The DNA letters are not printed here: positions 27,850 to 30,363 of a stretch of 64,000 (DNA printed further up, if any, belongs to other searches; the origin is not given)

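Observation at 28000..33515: CydA-like bd-like membrane protein without CydB, co-encoded with three membrane-anchored c-cytochromes including an NxrC/EbdC-like haem-b (EB_dh) domain protein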

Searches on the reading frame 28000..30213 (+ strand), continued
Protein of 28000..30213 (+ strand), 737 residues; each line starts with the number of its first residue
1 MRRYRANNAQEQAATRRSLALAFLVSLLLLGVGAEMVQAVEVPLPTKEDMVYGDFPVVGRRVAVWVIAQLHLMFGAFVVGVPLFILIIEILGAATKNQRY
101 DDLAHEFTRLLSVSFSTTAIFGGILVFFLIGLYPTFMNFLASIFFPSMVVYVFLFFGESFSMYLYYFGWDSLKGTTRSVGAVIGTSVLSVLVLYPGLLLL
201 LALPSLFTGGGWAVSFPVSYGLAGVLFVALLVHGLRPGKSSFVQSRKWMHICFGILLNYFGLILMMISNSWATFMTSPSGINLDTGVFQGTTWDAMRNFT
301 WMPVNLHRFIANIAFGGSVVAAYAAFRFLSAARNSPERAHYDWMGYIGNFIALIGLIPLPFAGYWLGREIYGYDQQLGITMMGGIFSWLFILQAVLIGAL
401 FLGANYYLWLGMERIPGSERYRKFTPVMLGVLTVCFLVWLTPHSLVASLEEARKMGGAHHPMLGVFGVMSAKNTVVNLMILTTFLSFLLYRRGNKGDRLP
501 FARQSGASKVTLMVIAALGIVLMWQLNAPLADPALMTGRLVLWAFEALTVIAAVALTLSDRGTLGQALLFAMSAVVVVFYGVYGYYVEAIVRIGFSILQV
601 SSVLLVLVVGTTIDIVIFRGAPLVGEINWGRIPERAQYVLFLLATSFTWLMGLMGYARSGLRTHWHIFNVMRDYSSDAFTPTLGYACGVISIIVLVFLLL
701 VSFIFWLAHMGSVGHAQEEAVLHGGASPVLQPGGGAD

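Call 33: find_related_loci(query=A2, collection=genome_contigs, flank=10000)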
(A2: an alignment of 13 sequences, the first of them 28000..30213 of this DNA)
Query A2 (737 aa) in genome_contigs; peptide patterns used: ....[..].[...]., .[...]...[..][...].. (x = any residue, [..] = any of these).
600 stretches matched a pattern (row limit reached: there are more); 596 encode a relative of the query (tblastn E <= 1e-3); the best 80 are kept; 80 distinct loci.
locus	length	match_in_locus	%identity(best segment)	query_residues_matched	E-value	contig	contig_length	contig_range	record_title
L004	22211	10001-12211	96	1-737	0e+0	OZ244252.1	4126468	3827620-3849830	MAG: uncultured Candidatus Entotheonella sp. isolate 65fe1b67-1d6c-4ee1-a728-c1902880f996 genome assembly, chromosome: 1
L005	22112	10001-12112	74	17-732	0e+0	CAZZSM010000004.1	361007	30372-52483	MAG: Candidatus Entotheonella sp. DD2 isolate Candidatus Entotheonella baccata DD2 genome assembly, contig: DD2_4, whole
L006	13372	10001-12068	68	41-737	0e+0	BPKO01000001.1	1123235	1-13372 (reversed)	MAG: Candidatus Tectomicrobia bacterium KatS3mg131 DNA, contig_17984, whole genome shotgun sequence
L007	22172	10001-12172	83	17-737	0e+0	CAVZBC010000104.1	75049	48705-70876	MAG: uncultured Gammaproteobacteria bacterium isolate MFD02360.bin.2.207 genome assembly, contig: contig_90577, whole ge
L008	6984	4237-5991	43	15-729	1e-172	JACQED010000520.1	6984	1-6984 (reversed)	MAG: Chloroflexi bacterium isolate NC_groundwater_1012_Pr1_S-0.65um_63_12 Montesol18_Sp65_coassembly_scaffold_1452470, w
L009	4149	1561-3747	42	10-719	4e-177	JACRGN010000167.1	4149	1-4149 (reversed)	MAG: Nitrospinota bacterium isolate NC_groundwater_1752_Pr3_B-0.1um_39_30 SR-2_scaffold_141_1433372, whole genome shotgu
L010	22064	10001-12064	44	48-729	1e-166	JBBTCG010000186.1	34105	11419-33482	MAG: Deltaproteobacteria bacterium isolate H52-bin143_1 H52_bin143_1_000000000186, whole genome shotgun sequence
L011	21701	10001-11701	45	41-737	1e-166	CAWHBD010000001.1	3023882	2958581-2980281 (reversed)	MAG: uncultured Candidatus Rokubacteria bacterium isolate MFD02840.bin.3.55 genome assembly, contig: contig_10462, whole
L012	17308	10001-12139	43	3-712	7e-165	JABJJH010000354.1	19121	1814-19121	MAG: Rhodospirillaceae bacterium isolate SI074_bin63 k141_510215, whole genome shotgun sequence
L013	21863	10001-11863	43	23-729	4e-164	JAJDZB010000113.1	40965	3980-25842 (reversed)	MAG: Candidatus Poribacteria bacterium isolate jk18x34bins.64 k141_27612, whole genome shotgun sequence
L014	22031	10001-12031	44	48-723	4e-164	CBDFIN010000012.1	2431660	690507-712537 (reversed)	MAG: Rhizobiaceae bacterium isolate 5e49fc70-f0cd-43b9-b3fc-8775b83d2aff genome assembly, contig: contig_12, whole genom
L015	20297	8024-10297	41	2-719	3e-163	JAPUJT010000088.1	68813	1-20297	MAG: Planctomycetota bacterium isolate KW1-S15_114 KW1-S15_114_cg88, whole genome shotgun sequence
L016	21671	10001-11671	43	49-721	2e-163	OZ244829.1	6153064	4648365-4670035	MAG: Candidatus Poribacteria bacterium isolate f10cb695-1b13-44a5-8b8c-8d396a4a49c1 genome assembly, chromosome: 1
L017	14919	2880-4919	43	52-733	5e-163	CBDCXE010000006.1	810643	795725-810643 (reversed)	MAG: Nitrospinota bacterium isolate 1a5c112f-530b-4853-b9c3-525a2f2da88a genome assembly, contig: contig_6, whole genome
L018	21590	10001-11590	46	52-707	1e-162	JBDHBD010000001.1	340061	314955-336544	MAG: Gemmatimonadota bacterium isolate M3-44_Bin_431 M3-44_Bin_431_scaffold_46, whole genome shotgun sequence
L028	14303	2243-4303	42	47-727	3e-159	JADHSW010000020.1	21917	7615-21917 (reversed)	MAG: Rhodospirillales bacterium isolate BS150m-G4 BS-150m-C2030, whole genome shotgun sequence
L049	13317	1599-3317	52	52-734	9e-151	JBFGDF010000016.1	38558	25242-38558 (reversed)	MAG: Gemmatimonadales bacterium isolate Mix_sand02.2020.12.D.33 k141_2499799_length_38558_cov_17.8901, whole genome shot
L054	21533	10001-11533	54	52-695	2e-150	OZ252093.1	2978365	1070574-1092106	MAG: Rhodothermales bacterium isolate 6d7e3f05-e9b0-42b1-9b57-d28f79994439 genome assembly, chromosome: 1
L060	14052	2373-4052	51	20-708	1e-147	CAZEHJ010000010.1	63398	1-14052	MAG TPA_asm: uncultured Rhodothermales bacterium isolate binchicken_co46_725 genome assembly, contig: NODE_731_length_63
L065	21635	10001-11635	51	52-728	4e-146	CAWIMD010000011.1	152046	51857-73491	MAG: Vicinamibacteria bacterium isolate MFD04944.bin.1.72 genome assembly, contig: contig_88673, whole genome shotgun se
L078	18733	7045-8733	39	32-722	4e-143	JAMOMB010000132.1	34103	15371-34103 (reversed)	MAG: Sedimenticola sp. isolate 4281-140_maxbin2_scaf2bin.080 4281-140_scaffold_364_c1, whole genome shotgun sequence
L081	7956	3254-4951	52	31-726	1e-142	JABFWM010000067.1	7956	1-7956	MAG: Acidobacteria bacterium isolate Bin1.33 NODE_5358_length_7956_cov_2.805566, whole genome shotgun sequence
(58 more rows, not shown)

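Call 41: predict_structure(alignment_id=A1)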
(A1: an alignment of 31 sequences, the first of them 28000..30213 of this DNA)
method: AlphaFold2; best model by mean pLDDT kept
length: 737 residues; sequences in the alignment: 31
mean_pLDDT: 81.5   pTM: 0.83
mean pLDDT of the five models: 81.5, 80.1, 79.8, 77.9, 77.7
residues with pLDDT >= 90: 326; 70-90: 264; 50-70: 81; < 50: 66
segments of 3 or more residues with pLDDT < 50: 1-20, 30-32, 176-182, 211-219, 239-242, 724-737
pLDDT, mean of each block of 10 residues (from residue 1): 37 46 51 55 78 84 92 94 91 86 91 93 93 90 87 87 87 56 51 54 59 47 55 54 68 87 91 80 77 85 91 96 96 94 95 91 84 77 75 91 96 95 95 94 72 74 82 93 96 93 93 94 76 77 94 97 96 96 85 84 93 94 94 97 96 86 74 79 88 96 90 69 48 35
secondary structure, 60 per line:
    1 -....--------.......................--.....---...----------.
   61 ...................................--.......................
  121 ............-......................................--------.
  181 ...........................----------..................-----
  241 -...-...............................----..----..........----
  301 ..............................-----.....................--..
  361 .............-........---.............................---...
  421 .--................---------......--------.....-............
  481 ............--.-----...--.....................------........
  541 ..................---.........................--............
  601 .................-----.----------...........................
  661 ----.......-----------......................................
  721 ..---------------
elements in order (helices of 4 or more, strands of 3 or more residues): H2-5 H14-36 E39-43 H60-95 H98-132 H134-171 H180-207 H218-235 H246-276 E287-291 H292-296 H301-330 H336-356 H359-373 H375-382 H386-414 H418-421 H424-439 H449-454 H463-467 H469-492 H506-526 H533-558 H562-586 H589-617 H634-660 H665-671 H683-722

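Call 44: fold_search(model_id=the predicted structure, library=pdb)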
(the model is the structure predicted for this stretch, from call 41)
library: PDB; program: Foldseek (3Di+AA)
matches with E <= 10: 208; with E <= 0.001: 9
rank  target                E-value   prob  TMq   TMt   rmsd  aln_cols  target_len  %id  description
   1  7oy2_C                1.9e-06  1.00  0.30  0.48  23.5       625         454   11  High resolution structure of cytochrome bd-II oxidase from E. coli (released 2021-12-15)
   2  7ose_A                3.0e-06  1.00  0.31  0.44  24.9       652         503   12  cytochrome bd-II type oxidase with bound aurachin D (released 2021-11-17)
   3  5doq_A                4.9e-05  1.00  0.32  0.52  22.2       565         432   15  The structure of bd oxidase from Geobacillus thermodenitrificans (released 2016-05-04)
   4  6rx4_A                5.6e-05  1.00  0.35  0.53  20.9       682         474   12  THE STRUCTURE OF BD OXIDASE FROM ESCHERICHIA COLI (released 2019-11-20)
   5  8b4o_A                6.1e-05  1.00  0.33  0.52  14.9       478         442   15  Cryo-EM structure of cytochrome bd oxidase from C. glutamicum (released 2022-12-28)
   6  9fka_A                8.5e-05  1.00  0.31  0.48  24.7       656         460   12  Cryo-EM structure of the reduced cytochrome bd oxidase from M. tuberculosis (released 2025-02-12)
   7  9r2g_A                1.3e-04  1.00  0.30  0.57  13.9       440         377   14  Cytochrome bd II oxidase qOR-2 type from Mycobacterium smegmatis (released 2026-03-04)
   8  7d5i_A                1.8e-04  1.00  0.31  0.50  17.9       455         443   15  Structure of Mycobacterium smegmatis bd complex in the apo-form. (released 2021-06-23)
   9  6rko_A                3.0e-04  1.00  0.29  0.46  24.6       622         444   12  Cryo-EM structure of the E. coli cytochrome bd-I oxidase at 2.68 A resolution (released 2019-10-16)
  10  7nkz_A                2.0e-03  1.00  0.30  0.47  20.9       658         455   12  Cryo-EM structure of the cytochrome bd oxidase from M. tuberculosis at 2.5 A resolution (released 2021-09-22)
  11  8e9i_L                1.9e-01  0.13  0.12  0.12  24.8       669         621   12  Mycobacterial respiratory complex I, semi-inserted quinone (released 2022-10-12)
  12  4wis_A                2.3e-01  0.16  0.13  0.14  24.9       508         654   10  Crystal structure of the lipid scramblase nhTMEM16 in crystal form 1 (released 2014-11-12)
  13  6jb3                  3.3e-01  0.08  0.11  0.12  31.1       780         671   10  Structure of SUR1 subunit bound with repaglinide (released 2019-05-22)
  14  7zdb_D                4.4e-01  0.08  0.07  0.09  27.2       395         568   12  IF(heme/bound) conformation of CydDC in ADP+Pi(CydC)/ATP(CydD) bound state (Dataset-2) (released 2023-04-19)
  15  9g3d_A                4.8e-01  0.15  0.12  0.19  27.7       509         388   13  Cryo-EM structure of SbmA in the inward-facing-narrow conformation bound to 2 sybodies (released 2025-07-23)
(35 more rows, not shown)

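Call 60: search_protein_families(library=pfam, proteins=[L081:5-2401:+, L049:11621-12340:+, L078:15930-18623:+, L028:7959-8666:+, L060:9506-10168:+], max_evalue=0.001)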
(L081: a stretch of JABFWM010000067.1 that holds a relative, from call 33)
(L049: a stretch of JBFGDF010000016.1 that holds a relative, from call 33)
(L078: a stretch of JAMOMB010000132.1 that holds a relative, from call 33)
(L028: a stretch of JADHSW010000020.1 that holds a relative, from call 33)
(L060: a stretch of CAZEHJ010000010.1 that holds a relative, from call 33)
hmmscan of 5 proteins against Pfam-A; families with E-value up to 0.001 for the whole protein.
L081:5-2401:+ (798 aa): 10 families
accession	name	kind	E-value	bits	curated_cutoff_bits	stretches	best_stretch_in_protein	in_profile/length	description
PF12838.12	Fer4_7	-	2.3e-14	54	27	2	573-645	2-52/52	4Fe-4S dicluster domain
PF13247.11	Fer4_11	-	1.3e-07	32.2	26.2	1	621-679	2-62/100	4Fe-4S dicluster domain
PF13237.11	Fer4_10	-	3e-07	30.7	25.5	0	566-585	2-23/53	4Fe-4S dicluster domain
PF13183.11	Fer4_8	-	1.2e-06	29.4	27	0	659-714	3-58/68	4Fe-4S dicluster domain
PF13187.11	Fer4_9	-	9e-06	26.1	27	0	571-585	35-49/52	4Fe-4S dicluster domain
PF12797.12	Fer4_2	-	4.4e-05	23.6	24.5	1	564-583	1-20/22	4Fe-4S binding domain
PF00037.32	Fer4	-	0.00027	21.1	21.1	1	567-584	2-19/24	4Fe-4S binding domain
PF25160.1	LdpA_Fe-S-bd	-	0.00027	21.1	27.6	0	634-674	6-41/49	LdpA Fe-S cluster-binding domain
PF01568.27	Molydop_binding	-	0.00048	20.6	26.8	0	394-449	31-87/110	Molydopterin dinucleotide binding domain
PF14697.11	Fer4_21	-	0.00068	20.2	35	0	568-586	3-21/59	4Fe-4S dicluster domain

L049:11621-12340:+ (239 aa): 1 family
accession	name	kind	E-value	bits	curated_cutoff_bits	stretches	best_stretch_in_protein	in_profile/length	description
PF01243.27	PNPOx_N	-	3.4e-05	24.6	28.1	0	151-206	44-94/120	Pyridoxamine 5'-phosphate oxidase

L078:15930-18623:+ (897 aa): 3 families
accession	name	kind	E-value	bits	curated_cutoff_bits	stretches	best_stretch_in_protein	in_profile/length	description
PF18465.7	Rieske_3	-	1.5e-38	131.4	25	1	26-121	1-96/96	Rieske 3Fe-4S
PF00384.28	Molybdopterin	-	1.3e-37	130.2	24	1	124-598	1-352/353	Molybdopterin oxidoreductase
PF01568.27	Molydop_binding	-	7.4e-11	42.5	26.8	1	733-790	1-56/110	Molydopterin dinucleotide binding domain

L028:7959-8666:+ (235 aa): 2 families
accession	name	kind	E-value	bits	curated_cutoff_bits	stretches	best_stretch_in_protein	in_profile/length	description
PF00034.26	Cytochrom_C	-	3.2e-10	41.6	21.3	1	38-132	1-89/90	Cytochrome c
PF13442.11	Cytochrome_CBB3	-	2.1e-09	38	27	1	150-228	6-68/68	Cytochrome C oxidase, cbb3-type, subunit III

L060:9506-10168:+ (220 aa): 0 families
